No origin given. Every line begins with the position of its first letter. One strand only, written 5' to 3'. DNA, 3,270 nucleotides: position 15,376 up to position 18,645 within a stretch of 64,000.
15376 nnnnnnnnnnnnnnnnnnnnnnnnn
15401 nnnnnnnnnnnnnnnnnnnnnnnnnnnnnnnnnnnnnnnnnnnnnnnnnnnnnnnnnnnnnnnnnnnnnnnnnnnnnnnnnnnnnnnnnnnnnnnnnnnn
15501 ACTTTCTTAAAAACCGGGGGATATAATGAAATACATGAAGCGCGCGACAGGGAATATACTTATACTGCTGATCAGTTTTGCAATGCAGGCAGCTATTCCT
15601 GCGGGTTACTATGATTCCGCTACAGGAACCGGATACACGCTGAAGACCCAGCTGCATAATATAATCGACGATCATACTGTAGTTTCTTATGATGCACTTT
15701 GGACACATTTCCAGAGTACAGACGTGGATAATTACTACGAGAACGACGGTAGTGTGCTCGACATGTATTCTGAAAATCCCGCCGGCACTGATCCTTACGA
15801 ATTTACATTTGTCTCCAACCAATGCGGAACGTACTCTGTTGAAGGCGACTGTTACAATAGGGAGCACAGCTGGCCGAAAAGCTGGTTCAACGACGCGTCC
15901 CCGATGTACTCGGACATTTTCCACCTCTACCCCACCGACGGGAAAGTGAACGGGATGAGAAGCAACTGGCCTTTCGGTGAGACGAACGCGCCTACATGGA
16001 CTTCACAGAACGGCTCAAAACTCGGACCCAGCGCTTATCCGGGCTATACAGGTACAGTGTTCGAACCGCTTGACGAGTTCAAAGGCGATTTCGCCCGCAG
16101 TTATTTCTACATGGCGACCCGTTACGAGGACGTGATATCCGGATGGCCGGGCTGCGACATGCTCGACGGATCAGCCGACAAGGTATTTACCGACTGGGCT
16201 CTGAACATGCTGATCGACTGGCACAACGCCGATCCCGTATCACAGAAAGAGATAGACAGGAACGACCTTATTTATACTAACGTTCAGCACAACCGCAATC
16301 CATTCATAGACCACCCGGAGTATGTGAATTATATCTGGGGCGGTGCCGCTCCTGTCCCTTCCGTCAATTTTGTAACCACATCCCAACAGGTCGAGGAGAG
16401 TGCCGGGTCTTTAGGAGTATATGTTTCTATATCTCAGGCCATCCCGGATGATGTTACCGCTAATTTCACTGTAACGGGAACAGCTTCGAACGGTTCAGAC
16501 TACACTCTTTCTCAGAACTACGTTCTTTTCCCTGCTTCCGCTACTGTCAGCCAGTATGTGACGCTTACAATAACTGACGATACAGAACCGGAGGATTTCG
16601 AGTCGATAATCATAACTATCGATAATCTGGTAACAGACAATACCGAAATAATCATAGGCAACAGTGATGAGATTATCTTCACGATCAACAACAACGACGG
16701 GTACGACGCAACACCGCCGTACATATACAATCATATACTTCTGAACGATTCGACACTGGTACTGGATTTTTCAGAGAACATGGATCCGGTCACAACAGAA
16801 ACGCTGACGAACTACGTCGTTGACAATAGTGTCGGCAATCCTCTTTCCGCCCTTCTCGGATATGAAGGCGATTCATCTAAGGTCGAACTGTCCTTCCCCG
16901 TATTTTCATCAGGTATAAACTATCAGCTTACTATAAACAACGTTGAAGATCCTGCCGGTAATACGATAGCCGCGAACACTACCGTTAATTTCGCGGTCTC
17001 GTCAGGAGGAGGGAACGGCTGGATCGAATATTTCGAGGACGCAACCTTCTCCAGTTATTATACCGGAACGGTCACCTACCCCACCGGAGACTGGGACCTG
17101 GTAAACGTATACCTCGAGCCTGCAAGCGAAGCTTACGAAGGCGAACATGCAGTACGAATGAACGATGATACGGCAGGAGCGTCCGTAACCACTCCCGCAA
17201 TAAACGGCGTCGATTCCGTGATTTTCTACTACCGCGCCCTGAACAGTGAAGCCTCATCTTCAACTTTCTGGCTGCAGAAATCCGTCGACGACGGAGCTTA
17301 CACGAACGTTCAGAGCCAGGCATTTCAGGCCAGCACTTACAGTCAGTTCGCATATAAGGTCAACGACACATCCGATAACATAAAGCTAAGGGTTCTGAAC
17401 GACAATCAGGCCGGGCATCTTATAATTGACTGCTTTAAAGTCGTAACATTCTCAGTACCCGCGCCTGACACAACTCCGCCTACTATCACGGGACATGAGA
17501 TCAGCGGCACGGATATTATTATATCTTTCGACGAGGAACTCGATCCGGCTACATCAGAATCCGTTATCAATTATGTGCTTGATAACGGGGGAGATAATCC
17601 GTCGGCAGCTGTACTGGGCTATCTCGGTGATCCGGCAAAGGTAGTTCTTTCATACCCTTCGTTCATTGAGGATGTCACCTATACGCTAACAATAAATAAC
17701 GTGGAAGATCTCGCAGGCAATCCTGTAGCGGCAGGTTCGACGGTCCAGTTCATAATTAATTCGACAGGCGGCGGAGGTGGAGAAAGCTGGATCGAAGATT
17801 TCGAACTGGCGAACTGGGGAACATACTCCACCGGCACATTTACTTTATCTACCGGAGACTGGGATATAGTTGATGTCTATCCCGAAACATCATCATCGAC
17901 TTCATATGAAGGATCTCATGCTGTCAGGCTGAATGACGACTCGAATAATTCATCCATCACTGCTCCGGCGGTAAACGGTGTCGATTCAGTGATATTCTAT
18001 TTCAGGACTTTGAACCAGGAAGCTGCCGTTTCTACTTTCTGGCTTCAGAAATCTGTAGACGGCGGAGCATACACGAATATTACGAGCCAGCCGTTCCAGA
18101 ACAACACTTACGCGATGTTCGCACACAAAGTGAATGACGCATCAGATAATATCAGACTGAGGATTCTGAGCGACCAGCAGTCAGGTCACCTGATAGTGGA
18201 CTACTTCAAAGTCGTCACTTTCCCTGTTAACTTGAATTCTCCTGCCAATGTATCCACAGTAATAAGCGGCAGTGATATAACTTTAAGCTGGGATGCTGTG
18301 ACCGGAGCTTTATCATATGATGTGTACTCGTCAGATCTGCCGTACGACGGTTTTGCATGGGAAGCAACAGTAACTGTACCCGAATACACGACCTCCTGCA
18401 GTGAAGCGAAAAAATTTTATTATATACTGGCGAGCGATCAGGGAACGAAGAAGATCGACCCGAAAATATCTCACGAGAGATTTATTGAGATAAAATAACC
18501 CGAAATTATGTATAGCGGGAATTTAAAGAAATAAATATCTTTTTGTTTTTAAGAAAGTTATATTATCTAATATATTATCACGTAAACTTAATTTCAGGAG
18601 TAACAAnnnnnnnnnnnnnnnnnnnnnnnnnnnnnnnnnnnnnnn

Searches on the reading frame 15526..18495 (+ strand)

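Call 18: search_protein_families(library=pfam, proteins=[window:15526-18495:+], max_evalue=0.001)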
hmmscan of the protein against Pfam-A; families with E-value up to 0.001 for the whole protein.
window:15526-18495:+ (990 aa): 3 families
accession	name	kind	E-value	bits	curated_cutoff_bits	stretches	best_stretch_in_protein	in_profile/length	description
PF04231.19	Endonuclease_1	-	2.3e-98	329.1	25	1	35-265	1-235/235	Endonuclease I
PF13205.12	Big_5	-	2.5e-11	44.7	23.6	2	658-742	18-103/105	Bacterial Ig-like domain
PF03160.20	Calx-beta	-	5.2e-09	36.6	27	1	278-390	6-118/119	Calx-beta domain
